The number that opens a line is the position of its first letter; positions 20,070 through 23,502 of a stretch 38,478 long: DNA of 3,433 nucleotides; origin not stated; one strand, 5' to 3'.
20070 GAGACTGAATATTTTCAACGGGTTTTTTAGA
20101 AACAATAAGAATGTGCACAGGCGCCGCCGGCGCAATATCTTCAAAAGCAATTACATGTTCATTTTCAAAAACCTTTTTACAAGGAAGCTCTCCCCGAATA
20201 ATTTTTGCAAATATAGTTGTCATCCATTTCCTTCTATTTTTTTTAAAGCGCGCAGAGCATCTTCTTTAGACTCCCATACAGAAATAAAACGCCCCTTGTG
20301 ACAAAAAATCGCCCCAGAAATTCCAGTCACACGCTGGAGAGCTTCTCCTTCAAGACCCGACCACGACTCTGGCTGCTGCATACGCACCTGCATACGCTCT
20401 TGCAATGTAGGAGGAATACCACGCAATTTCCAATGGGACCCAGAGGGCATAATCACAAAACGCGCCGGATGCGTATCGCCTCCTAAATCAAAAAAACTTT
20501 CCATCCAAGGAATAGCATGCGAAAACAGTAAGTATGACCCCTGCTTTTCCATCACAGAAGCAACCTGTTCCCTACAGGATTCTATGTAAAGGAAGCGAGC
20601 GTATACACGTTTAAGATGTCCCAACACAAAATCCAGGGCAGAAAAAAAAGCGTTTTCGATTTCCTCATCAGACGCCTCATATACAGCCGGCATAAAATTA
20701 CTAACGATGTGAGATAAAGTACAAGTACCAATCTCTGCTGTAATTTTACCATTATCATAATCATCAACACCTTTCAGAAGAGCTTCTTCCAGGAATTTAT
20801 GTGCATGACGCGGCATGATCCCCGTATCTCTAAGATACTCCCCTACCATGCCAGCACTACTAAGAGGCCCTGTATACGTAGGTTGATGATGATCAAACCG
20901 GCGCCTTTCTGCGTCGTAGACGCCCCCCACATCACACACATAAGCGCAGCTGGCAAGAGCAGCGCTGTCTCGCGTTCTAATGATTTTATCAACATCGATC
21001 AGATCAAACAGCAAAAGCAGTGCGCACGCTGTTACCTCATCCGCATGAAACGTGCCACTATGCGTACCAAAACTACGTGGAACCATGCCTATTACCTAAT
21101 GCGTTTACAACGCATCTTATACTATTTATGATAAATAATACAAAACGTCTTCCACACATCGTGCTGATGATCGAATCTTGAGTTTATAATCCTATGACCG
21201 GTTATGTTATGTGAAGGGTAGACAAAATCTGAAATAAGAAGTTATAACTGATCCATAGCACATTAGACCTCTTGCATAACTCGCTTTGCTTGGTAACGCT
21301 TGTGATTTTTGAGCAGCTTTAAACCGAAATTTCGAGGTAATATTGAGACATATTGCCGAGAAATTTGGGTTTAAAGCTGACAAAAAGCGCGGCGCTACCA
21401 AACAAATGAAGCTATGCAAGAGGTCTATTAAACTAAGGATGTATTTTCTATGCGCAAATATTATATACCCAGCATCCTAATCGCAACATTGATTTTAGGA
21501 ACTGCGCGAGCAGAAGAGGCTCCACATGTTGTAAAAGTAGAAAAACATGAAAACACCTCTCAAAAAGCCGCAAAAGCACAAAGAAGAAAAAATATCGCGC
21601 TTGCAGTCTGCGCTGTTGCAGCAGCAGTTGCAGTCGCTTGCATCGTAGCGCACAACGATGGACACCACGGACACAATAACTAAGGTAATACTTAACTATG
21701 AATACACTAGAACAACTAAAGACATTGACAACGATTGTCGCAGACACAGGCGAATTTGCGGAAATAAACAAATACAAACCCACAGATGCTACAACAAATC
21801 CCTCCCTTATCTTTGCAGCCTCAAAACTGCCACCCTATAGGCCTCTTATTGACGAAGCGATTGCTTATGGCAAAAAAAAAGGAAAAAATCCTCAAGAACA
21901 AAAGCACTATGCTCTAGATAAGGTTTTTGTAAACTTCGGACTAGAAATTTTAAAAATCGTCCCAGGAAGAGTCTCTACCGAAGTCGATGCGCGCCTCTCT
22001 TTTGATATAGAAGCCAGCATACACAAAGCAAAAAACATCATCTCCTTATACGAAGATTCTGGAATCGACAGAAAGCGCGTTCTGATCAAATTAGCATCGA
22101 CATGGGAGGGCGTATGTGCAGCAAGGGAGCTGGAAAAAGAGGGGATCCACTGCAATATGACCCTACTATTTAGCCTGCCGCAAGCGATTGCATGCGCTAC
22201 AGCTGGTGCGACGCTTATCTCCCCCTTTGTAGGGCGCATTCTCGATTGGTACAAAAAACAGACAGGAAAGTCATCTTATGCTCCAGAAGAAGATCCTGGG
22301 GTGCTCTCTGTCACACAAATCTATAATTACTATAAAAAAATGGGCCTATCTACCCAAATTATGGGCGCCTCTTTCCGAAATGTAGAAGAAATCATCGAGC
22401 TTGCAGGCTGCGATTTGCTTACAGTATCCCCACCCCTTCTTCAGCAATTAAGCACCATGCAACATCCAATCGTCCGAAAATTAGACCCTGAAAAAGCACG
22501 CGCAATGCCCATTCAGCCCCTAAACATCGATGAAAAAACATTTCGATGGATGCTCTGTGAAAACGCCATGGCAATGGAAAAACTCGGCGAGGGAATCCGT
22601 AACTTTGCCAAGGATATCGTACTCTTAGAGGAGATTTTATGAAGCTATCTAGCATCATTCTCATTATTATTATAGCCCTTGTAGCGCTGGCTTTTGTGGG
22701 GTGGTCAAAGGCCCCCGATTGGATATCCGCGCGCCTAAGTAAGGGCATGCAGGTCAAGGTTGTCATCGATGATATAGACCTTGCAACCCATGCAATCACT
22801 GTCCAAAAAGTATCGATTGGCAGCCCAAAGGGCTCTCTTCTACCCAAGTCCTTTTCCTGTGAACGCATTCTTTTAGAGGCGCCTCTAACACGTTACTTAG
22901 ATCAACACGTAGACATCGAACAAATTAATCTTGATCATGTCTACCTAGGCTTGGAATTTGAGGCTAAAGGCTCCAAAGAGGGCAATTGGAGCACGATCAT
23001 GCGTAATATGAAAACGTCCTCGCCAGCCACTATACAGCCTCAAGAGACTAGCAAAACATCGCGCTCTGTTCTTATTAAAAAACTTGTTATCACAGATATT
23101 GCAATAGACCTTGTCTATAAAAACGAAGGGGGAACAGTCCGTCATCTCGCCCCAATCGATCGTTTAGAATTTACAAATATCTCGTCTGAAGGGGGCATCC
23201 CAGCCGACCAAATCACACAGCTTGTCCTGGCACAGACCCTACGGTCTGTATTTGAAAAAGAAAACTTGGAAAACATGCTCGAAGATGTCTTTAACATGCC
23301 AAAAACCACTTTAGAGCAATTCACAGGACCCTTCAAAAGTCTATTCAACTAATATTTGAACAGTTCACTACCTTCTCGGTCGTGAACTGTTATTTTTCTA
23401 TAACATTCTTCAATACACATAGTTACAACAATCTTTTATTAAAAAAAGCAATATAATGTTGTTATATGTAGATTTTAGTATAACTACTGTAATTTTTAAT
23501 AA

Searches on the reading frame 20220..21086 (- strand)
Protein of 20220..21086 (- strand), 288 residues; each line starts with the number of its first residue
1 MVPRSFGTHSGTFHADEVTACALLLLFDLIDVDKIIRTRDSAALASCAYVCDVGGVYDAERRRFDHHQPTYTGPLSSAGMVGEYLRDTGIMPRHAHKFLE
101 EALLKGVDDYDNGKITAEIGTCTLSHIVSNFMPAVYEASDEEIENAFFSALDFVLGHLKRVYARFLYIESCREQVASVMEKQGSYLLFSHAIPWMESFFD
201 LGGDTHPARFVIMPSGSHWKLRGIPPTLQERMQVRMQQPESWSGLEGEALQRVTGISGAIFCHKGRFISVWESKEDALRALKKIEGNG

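Call 7: search_protein_families(library=pfam, proteins=[window:20220-21086:-], max_evalue=0.01)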
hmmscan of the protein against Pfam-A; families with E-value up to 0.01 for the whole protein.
window:20220-21086:- (288 aa): 1 family
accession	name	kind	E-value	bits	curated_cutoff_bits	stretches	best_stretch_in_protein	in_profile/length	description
PF03690.18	MYG1_exonuc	-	1.2e-51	176.7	22.1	1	7-279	3-312/318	Uncharacterised protein family (UPF0160)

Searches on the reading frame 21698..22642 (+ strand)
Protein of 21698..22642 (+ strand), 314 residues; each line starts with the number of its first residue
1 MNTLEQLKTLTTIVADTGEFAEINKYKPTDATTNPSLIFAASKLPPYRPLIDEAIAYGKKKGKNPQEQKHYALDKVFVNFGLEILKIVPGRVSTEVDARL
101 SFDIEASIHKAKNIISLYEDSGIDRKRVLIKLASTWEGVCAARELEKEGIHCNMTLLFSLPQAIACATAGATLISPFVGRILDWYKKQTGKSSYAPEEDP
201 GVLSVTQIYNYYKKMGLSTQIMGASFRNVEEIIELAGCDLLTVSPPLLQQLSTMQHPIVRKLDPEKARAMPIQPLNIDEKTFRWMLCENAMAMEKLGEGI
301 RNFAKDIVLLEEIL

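Call 7: search_protein_families(library=pfam, proteins=[window:21698-22642:+], max_evalue=0.01)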
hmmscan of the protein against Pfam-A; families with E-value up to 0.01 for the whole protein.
window:21698-22642:+ (314 aa): 1 family
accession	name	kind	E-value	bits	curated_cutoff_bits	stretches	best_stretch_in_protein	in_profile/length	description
PF00923.25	TAL_FSA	-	2.6e-93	312.9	27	1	13-311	1-282/285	Transaldolase/Fructose-6-phosphate aldolase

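Call 23: find_related_loci(query=window:21698-22639:+, collection=genome_contigs, flank=10000)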
Query window:21698-22639:+ (314 aa) in genome_contigs; peptide patterns used: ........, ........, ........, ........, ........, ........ (x = any residue, [..] = any of these).
599 stretches matched a pattern (row limit reached: there are more); 553 encode a relative of the query (tblastn E <= 1e-3); the best 80 are kept; 80 distinct loci.
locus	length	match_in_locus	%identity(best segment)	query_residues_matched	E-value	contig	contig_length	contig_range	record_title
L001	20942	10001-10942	73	1-314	3e-161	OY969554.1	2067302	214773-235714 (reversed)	MAG: uncultured Chlamydiales bacterium isolate MFD04540.bin.c.3 genome assembly, chromosome: 1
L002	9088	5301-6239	74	1-314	2e-158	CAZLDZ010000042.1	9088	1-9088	MAG TPA_asm: uncultured bacterium isolate SRP200132_co2_233 genome assembly, contig: NODE_7454_length_9088_cov_6.249862,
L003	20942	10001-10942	74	1-314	2e-157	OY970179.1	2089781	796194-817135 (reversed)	MAG: uncultured Verrucomicrobiae bacterium isolate MFD05521.bin.c.1 genome assembly, chromosome: 1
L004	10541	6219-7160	72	1-314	4e-157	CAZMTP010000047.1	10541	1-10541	MAG TPA_asm: uncultured bacterium isolate SRP200132_co1_748 genome assembly, contig: NODE_11179_length_10541_cov_8.59965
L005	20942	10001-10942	73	1-314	5e-156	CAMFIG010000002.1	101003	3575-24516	MAG: uncultured Chlamydiae bacterium isolate SRR9109408_bin.1_metaWRAP_v1.3_MAG genome assembly, contig: ERZ12289981.126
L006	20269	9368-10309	73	1-314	1e-155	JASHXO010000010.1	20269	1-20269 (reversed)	MAG: Candidatus Rhabdochlamydia sp. isolate JOPF259 JOPF_NEAR_contig_28526, whole genome shotgun sequence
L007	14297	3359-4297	73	2-314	5e-155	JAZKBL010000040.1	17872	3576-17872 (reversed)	MAG: Chlamydiota bacterium isolate ADI_H3L2_1_122_18_3-bin080 ADIH3L21_B080_0_000000000040, whole genome shotgun sequenc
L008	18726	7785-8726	73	1-314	3e-155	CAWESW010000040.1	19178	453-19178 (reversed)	MAG: uncultured Verrucomicrobiae bacterium isolate MFD03323.bin.2.105 genome assembly, contig: contig_185163, whole geno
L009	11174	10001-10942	72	1-314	2e-154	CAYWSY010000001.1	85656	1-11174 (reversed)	MAG TPA_asm: uncultured bacterium isolate SRP287051_co1_18 genome assembly, contig: NODE_592_length_85656_cov_7.750949,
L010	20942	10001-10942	72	1-314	6e-154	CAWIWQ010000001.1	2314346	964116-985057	MAG: uncultured Verrucomicrobiae bacterium isolate MFD04944.bin.1.15 genome assembly, contig: contig_13454, whole genome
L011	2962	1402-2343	70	1-314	4e-161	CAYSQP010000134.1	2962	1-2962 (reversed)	MAG TPA_asm: uncultured bacterium isolate SRP200132_co2_491 genome assembly, contig: NODE_55120_length_2962_cov_4.820089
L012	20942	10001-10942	72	1-314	2e-153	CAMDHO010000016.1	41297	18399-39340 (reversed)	MAG: Chlamydia trachomatis isolate MsH-30apr19-142 genome assembly, contig: MsH-30apr19-C1257, whole genome shotgun sequ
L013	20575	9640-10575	71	1-312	3e-151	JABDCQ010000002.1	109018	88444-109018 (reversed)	MAG: Chlamydiae bacterium isolate BWMinHeated_Nextera29_MAG2 3300020829.a:Ga0207097_1002, whole genome shotgun sequence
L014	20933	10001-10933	72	1-314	8e-151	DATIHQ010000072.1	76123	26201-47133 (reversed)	MAG TPA_asm: Chlamydiales bacterium isolate SMAG_U15642 k141_338825, whole genome shotgun sequence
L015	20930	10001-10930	71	2-312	1e-150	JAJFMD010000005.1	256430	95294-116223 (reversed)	MAG: Chlamydiae bacterium isolate OFTM358 OFTM358_4, whole genome shotgun sequence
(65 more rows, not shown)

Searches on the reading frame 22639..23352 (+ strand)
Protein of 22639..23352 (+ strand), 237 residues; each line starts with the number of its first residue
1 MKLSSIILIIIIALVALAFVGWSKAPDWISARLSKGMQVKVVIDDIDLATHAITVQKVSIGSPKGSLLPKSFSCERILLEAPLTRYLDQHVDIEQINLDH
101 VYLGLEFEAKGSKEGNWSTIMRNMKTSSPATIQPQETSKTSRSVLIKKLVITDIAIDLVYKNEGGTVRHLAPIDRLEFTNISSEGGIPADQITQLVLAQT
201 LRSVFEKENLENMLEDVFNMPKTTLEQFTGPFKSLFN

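Call 7: search_protein_families(library=pfam, proteins=[window:22639-23352:+], max_evalue=0.01)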
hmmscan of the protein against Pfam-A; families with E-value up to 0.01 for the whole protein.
window:22639-23352:+ (237 aa): 2 families
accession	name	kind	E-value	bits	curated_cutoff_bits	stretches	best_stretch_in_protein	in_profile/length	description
PF05359.17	DUF748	-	1.2e-07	30.6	50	1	5-173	24-180/1037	Domain of Unknown Function (DUF748)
PF05170.20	AsmA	-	4.4e-07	29.5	29.8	1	6-141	15-153/607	AsmA family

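Call 55: find_encoding_contigs(protein=window:22639-23352:+, flank=10000, max_places=6)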
Protein window:22639-23352:+ (237 aa): 3 contigs read that carry it; 3 places shown.
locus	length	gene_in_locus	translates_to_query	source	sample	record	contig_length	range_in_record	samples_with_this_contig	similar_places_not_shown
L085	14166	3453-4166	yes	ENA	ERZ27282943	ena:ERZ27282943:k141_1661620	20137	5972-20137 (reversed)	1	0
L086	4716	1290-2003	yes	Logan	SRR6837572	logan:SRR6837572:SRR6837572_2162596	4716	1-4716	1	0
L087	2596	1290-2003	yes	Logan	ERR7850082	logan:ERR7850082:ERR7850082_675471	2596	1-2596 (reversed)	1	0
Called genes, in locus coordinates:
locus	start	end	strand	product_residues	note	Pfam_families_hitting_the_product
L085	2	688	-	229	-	?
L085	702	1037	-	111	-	PF11969:DcpS_C, PF01230:HIT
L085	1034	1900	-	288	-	PF03690:MYG1_exonuc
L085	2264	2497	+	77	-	-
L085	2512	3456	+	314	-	PF00923:TAL_FSA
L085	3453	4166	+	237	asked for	PF05170:AsmA (weak), PF05359:DUF748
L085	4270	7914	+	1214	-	-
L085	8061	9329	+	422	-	-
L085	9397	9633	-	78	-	PF00550:PP-binding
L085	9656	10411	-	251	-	PF00106:adh_short, PF08659:KR, PF23441:SDR, PF13561:adh_short_C2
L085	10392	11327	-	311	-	PF00698:Acyl_transf_1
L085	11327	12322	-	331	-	PF08545:ACP_syn_III, PF02797:Chal_sti_synt_C (faint), PF08541:ACP_syn_III_C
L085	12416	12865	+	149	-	PF00293:NUDIX, PF14815:NUDIX_4 (weak)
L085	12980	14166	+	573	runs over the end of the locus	-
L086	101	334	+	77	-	-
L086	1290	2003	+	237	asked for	PF05170:AsmA (weak), PF05359:DUF748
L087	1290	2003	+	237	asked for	PF05170:AsmA (weak), PF05359:DUF748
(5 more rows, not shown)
